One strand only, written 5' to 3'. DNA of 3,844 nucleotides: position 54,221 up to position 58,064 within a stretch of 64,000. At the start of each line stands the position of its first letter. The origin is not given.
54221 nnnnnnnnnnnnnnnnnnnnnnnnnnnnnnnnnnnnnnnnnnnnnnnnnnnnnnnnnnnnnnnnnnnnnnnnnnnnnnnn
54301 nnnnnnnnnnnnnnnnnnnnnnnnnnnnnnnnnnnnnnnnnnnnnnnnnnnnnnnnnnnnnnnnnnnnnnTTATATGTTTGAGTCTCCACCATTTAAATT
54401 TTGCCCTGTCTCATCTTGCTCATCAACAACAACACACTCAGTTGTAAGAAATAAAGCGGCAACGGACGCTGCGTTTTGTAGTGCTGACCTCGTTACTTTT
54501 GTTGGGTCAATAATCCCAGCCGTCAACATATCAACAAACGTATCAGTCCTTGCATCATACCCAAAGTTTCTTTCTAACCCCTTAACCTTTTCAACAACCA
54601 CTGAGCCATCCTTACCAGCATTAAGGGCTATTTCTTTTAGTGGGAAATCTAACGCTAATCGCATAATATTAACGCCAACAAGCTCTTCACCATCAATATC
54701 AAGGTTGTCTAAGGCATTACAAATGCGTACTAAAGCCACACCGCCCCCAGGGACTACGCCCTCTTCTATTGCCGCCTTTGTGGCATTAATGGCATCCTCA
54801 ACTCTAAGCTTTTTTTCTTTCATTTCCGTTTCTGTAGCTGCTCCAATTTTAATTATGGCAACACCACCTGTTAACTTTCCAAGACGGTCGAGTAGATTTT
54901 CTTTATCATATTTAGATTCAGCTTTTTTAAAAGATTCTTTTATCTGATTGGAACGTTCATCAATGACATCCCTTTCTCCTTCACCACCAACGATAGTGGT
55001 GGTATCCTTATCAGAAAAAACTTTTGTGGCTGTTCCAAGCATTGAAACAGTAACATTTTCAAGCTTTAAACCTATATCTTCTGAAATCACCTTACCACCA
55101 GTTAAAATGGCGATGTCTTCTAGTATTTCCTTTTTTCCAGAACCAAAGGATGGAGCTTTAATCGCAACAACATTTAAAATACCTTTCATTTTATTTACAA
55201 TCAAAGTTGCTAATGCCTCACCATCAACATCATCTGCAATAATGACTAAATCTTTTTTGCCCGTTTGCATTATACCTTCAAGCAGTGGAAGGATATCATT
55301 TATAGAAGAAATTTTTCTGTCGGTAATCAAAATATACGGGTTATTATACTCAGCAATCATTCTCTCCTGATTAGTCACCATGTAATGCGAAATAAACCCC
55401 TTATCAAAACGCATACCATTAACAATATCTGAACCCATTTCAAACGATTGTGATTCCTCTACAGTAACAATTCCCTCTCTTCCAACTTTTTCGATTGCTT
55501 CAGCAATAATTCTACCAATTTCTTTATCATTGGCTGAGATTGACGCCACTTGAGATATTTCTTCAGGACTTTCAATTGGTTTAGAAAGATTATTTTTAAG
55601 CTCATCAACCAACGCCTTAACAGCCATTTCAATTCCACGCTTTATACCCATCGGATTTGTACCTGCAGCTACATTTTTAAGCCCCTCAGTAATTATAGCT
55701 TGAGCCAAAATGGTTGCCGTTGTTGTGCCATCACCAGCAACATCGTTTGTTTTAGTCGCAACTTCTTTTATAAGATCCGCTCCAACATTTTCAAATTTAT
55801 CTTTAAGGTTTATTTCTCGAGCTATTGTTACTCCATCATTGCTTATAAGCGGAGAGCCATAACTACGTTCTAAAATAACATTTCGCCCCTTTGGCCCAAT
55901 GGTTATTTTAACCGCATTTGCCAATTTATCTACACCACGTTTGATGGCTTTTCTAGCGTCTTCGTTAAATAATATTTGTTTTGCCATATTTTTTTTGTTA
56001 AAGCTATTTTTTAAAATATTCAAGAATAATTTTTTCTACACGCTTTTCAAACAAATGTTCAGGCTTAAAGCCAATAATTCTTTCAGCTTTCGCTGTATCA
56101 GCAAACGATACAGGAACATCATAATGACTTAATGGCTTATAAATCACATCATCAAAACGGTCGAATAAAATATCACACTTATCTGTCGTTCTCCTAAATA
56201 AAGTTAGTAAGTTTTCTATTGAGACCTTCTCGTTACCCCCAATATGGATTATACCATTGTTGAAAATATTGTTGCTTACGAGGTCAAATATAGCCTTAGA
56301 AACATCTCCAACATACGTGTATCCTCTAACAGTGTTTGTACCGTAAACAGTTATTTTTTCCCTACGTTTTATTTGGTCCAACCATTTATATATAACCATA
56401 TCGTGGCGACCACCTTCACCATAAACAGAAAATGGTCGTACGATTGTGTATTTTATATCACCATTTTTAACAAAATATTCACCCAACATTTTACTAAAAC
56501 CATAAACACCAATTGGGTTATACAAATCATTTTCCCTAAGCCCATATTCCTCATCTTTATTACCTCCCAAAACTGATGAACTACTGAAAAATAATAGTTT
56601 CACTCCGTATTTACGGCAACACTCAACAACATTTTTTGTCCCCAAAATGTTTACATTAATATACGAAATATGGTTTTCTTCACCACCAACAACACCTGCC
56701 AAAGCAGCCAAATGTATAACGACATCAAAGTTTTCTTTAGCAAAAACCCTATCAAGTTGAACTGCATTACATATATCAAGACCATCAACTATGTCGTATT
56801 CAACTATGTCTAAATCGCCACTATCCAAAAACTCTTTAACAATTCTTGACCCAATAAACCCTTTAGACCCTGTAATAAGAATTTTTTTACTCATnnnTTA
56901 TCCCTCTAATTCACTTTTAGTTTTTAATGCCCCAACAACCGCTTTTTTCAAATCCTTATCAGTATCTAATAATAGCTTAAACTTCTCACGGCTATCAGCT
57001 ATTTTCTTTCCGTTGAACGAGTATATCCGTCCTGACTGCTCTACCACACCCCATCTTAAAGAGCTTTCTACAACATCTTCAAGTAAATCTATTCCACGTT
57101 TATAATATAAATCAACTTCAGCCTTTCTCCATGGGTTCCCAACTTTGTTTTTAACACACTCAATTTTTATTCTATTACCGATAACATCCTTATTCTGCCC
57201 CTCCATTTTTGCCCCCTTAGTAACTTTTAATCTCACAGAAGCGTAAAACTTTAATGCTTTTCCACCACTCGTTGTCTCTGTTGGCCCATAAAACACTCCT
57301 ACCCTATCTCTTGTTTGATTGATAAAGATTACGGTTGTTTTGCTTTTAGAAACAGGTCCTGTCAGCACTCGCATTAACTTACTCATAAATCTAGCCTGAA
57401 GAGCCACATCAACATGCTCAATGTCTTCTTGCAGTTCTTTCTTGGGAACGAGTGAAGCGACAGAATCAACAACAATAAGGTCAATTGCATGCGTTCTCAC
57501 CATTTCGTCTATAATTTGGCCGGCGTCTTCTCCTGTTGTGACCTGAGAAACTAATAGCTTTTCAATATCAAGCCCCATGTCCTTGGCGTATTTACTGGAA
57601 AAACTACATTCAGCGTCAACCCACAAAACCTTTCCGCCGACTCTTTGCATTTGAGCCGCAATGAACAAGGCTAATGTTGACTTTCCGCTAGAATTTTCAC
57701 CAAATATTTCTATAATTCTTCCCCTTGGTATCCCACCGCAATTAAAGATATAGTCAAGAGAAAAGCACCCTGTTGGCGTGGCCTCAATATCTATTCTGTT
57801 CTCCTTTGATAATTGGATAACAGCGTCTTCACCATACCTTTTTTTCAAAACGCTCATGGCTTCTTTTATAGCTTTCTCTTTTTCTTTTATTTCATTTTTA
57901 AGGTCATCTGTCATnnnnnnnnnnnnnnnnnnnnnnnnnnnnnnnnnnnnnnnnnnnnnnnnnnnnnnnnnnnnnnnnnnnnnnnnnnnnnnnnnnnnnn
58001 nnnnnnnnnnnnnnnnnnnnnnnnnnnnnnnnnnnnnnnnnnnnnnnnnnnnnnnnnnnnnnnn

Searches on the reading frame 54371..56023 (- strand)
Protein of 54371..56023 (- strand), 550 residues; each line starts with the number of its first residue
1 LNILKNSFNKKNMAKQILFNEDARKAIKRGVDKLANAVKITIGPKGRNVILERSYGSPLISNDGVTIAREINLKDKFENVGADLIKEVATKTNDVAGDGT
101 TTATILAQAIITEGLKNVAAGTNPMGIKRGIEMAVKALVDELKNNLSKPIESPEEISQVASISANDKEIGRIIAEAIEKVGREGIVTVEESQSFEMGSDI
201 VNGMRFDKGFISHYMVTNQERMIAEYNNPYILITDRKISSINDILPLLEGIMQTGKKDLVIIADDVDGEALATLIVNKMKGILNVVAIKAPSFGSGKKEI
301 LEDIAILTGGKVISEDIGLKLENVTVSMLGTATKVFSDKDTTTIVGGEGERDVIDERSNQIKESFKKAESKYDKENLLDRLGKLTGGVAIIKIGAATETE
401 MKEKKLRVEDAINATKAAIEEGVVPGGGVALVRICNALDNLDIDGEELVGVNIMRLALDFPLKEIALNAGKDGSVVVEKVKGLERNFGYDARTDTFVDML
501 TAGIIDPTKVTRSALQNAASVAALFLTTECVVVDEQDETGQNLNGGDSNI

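Call 42: search_protein_families(library=pfam, proteins=[window:54371-56023:-])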
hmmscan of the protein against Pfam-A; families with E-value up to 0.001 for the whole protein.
window:54371-56023:- (550 aa): 1 family
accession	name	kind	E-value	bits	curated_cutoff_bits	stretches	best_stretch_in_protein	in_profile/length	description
PF00118.29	Cpn60_TCP1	-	4.4e-76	257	34.3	1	34-535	1-489/490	TCP-1/cpn60 chaperonin family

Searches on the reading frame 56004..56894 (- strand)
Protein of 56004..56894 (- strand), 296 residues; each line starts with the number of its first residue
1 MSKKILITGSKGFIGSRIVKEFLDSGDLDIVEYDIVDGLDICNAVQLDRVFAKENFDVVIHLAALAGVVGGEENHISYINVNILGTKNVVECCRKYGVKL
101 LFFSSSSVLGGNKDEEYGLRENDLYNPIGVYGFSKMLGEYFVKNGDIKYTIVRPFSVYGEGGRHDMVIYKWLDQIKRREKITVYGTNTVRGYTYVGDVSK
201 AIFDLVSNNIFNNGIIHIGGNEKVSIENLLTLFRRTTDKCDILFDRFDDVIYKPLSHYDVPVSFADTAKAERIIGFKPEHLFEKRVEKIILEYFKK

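Call 79: search_protein_families(library=phrogs, proteins=[window:56004-56894:-], max_evalue=0.001)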
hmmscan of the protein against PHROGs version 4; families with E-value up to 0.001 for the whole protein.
window:56004-56894:- (296 aa): 1 family
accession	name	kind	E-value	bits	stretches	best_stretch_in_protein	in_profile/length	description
phrog_540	-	DNA, RNA and nucleotide metabolism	2.8e-60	205.5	1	1-291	291-592/715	nucleotide-sugar epimerase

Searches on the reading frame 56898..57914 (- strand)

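Call 42: search_protein_families(library=pfam, proteins=[window:56898-57914:-])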
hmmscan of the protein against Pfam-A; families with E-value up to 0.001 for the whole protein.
window:56898-57914:- (338 aa): 6 families
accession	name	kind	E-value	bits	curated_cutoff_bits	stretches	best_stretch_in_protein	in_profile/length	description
PF00154.27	RecA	-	4.6e-94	315.2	27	1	14-276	1-262/262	recA bacterial DNA recombination protein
PF06745.19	ATPase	-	2.5e-10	40.5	26.6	1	47-203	2-166/231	KaiC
PF08423.17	Rad51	-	3.5e-10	40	22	1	45-235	7-213/244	Rad51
PF00005.33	ABC_tran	-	1.9e-06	28.9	25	1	62-119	8-67/137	ABC transporter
PF13481.12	AAA_25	-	7.6e-06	26.1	27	1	60-159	28-159/195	AAA domain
PF21096.2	RecA_C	-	0.00042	20.8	27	0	281-327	3-49/57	RecA C-terminal domain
